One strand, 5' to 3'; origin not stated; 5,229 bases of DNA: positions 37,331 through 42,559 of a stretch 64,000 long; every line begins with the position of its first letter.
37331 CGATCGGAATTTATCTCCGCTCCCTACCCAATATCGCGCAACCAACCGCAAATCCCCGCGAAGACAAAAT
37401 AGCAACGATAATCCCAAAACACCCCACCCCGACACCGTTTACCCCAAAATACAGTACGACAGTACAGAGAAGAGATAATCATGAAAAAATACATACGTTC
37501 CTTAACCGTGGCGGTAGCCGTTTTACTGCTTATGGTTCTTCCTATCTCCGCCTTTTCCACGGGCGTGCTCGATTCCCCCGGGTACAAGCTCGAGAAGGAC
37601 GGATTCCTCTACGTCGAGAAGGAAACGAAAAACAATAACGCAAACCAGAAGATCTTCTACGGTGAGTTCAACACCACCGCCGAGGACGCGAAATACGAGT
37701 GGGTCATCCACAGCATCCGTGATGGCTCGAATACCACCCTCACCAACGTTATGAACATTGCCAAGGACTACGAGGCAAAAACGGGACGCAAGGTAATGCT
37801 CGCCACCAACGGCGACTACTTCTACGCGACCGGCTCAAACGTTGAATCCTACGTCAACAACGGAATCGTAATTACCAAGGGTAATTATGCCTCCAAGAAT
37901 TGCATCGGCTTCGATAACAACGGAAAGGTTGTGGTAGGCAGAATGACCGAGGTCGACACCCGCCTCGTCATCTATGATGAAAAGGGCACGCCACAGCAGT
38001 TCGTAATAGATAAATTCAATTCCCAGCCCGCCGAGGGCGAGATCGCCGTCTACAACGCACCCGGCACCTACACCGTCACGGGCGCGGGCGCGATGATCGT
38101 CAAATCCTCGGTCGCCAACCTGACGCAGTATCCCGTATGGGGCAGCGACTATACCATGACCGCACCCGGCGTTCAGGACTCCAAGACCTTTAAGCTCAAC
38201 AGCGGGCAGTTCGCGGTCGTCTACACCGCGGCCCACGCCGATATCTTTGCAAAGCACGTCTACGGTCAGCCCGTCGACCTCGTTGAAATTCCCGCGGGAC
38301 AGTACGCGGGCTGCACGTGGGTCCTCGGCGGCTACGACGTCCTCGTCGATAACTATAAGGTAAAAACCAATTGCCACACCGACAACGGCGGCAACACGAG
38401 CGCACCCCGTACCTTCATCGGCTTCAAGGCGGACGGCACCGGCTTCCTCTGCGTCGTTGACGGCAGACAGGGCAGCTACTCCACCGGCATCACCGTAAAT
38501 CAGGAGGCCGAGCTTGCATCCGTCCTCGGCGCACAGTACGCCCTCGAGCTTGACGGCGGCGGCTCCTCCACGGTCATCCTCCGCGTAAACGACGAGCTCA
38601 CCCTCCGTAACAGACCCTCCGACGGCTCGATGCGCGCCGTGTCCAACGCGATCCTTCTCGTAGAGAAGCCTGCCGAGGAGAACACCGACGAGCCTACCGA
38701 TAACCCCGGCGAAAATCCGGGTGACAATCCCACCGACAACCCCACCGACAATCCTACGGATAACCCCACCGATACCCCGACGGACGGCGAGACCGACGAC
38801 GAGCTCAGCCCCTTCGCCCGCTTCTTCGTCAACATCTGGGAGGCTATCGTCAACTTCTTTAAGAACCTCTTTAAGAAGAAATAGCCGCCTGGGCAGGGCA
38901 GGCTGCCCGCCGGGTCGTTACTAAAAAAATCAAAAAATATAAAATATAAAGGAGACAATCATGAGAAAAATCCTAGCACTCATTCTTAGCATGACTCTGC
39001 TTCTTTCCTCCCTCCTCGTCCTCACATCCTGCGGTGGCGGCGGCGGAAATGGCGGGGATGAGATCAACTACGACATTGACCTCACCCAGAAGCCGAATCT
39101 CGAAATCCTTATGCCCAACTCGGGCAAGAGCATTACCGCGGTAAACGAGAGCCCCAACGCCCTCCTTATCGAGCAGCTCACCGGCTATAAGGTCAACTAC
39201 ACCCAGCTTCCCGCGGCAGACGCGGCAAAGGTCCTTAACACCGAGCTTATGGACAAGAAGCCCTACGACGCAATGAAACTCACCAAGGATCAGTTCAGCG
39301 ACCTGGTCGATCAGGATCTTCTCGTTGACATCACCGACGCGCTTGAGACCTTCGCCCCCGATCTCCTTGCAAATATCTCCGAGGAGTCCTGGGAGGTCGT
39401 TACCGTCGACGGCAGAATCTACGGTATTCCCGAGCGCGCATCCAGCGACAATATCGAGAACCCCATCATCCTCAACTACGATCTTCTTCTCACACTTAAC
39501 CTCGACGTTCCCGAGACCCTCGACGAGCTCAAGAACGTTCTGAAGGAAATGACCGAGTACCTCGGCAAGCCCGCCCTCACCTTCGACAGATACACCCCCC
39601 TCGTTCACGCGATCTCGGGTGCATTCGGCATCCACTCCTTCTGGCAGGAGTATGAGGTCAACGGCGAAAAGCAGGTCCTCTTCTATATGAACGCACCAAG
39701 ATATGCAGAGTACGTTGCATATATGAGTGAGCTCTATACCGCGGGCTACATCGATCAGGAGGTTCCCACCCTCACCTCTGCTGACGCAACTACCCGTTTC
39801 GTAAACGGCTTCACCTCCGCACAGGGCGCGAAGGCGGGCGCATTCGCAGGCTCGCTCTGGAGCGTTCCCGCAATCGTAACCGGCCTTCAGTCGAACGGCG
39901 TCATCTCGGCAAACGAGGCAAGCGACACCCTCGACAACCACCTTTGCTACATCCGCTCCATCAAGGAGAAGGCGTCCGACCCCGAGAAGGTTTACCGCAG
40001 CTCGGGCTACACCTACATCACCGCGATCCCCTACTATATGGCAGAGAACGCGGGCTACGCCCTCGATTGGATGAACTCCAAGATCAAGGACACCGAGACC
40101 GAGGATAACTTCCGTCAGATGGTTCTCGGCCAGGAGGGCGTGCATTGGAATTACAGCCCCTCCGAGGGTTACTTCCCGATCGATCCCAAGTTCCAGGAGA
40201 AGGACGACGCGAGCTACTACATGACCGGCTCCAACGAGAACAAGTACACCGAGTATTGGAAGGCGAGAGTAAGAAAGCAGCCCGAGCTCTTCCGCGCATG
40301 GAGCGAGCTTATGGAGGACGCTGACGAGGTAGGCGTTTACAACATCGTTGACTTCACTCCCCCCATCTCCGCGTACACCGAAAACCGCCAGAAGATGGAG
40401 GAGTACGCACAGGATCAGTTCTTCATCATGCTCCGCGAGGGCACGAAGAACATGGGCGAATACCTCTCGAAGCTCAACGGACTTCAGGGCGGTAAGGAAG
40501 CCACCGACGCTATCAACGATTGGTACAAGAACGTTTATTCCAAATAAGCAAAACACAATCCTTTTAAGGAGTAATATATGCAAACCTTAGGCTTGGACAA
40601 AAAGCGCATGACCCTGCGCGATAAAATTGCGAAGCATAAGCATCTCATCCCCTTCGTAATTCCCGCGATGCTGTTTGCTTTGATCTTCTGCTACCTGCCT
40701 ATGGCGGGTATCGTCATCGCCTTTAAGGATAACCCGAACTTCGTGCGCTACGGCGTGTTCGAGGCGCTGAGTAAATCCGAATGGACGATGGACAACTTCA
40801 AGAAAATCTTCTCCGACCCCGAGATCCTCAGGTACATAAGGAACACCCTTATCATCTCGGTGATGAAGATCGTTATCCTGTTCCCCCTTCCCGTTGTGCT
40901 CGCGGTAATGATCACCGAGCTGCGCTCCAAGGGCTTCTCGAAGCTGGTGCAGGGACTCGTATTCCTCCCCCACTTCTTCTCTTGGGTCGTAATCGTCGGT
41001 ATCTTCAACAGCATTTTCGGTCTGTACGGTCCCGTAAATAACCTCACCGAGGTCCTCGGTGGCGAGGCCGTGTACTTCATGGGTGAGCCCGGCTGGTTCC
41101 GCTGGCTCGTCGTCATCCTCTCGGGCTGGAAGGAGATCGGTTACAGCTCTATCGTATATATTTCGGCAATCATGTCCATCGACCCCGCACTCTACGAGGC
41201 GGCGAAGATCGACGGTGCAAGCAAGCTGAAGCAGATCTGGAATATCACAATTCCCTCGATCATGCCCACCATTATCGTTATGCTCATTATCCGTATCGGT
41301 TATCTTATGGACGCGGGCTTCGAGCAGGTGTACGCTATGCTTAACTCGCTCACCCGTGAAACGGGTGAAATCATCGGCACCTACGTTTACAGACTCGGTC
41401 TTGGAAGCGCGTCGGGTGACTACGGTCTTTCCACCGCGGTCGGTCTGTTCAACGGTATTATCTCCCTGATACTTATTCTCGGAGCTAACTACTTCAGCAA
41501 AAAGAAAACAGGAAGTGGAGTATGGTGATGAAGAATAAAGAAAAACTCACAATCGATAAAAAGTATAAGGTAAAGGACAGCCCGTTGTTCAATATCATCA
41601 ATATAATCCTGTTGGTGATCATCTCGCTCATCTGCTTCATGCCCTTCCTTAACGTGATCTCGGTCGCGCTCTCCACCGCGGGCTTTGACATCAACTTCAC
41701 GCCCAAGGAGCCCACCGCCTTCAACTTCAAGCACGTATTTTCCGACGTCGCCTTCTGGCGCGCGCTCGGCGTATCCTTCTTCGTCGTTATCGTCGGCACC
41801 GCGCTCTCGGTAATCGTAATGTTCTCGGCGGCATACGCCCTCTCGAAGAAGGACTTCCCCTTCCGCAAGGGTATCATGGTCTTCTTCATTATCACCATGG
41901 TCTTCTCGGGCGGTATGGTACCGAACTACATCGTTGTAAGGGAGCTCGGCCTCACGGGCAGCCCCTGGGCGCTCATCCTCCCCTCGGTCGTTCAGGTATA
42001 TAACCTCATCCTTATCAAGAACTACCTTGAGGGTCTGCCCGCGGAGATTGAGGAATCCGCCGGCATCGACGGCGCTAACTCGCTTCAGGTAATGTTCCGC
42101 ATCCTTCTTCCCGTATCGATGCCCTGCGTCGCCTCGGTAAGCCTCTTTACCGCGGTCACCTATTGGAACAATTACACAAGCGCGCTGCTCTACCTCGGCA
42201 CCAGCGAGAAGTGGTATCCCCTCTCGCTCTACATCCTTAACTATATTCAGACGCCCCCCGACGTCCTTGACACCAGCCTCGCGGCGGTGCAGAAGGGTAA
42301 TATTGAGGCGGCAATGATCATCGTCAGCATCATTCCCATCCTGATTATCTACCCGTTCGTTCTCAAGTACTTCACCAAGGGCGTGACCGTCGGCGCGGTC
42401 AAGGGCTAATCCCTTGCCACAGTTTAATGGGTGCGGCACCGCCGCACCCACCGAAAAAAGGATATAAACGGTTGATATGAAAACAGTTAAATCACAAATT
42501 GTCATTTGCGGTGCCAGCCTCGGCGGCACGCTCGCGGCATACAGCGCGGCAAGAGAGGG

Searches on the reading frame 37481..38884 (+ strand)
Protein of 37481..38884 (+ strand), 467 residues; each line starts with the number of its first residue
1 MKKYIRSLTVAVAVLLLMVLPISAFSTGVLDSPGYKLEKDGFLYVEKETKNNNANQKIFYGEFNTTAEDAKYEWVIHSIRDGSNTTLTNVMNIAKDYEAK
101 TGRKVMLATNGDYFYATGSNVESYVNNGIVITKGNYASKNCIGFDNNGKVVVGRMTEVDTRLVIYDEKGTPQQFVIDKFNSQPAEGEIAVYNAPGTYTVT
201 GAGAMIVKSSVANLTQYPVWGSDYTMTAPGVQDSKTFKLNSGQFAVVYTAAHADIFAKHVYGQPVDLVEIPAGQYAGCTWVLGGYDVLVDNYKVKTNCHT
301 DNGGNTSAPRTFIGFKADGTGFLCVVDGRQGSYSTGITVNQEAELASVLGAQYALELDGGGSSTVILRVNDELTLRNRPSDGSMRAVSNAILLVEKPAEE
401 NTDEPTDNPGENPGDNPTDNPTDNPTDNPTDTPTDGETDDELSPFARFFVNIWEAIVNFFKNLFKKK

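Call 19: search_protein_families(library=pfam, proteins=[window:37481-38884:+], max_evalue=0.001)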
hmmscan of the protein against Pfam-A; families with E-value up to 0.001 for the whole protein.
window:37481-38884:+ (467 aa): 2 families
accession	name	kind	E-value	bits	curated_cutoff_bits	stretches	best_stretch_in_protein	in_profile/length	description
PF09992.14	NAGPA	-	2.1e-28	100.1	25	1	254-393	40-168/169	Phosphodiester glycosidase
PF04886.17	PT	-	0.00011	22.1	26.2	1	404-438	1-35/36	PT disordered repeat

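Call 75: search_protein_families(library=ncbifam, proteins=[window:37481-38884:+], max_evalue=0.01)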
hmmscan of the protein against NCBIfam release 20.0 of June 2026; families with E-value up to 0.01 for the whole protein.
window:37481-38884:+ (467 aa): 0 families

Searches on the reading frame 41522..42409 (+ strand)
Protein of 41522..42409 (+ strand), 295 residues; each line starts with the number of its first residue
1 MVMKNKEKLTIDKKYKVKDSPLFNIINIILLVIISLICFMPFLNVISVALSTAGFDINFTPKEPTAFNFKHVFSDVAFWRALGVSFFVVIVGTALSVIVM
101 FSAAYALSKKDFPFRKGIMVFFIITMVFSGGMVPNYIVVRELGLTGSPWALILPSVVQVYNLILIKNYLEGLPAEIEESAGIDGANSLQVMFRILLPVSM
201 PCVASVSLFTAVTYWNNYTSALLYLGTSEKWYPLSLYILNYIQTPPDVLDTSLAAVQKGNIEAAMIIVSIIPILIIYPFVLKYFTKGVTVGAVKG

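Call 19: search_protein_families(library=pfam, proteins=[window:41522-42409:+], max_evalue=0.001)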
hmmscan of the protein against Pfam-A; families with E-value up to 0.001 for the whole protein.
window:41522-42409:+ (295 aa): 1 family
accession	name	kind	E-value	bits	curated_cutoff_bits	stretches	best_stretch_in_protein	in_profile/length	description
PF00528.27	BPD_transp_1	-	1.3e-07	32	26.4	1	99-288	34-182/184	Binding-protein-dependent transport system inner membrane component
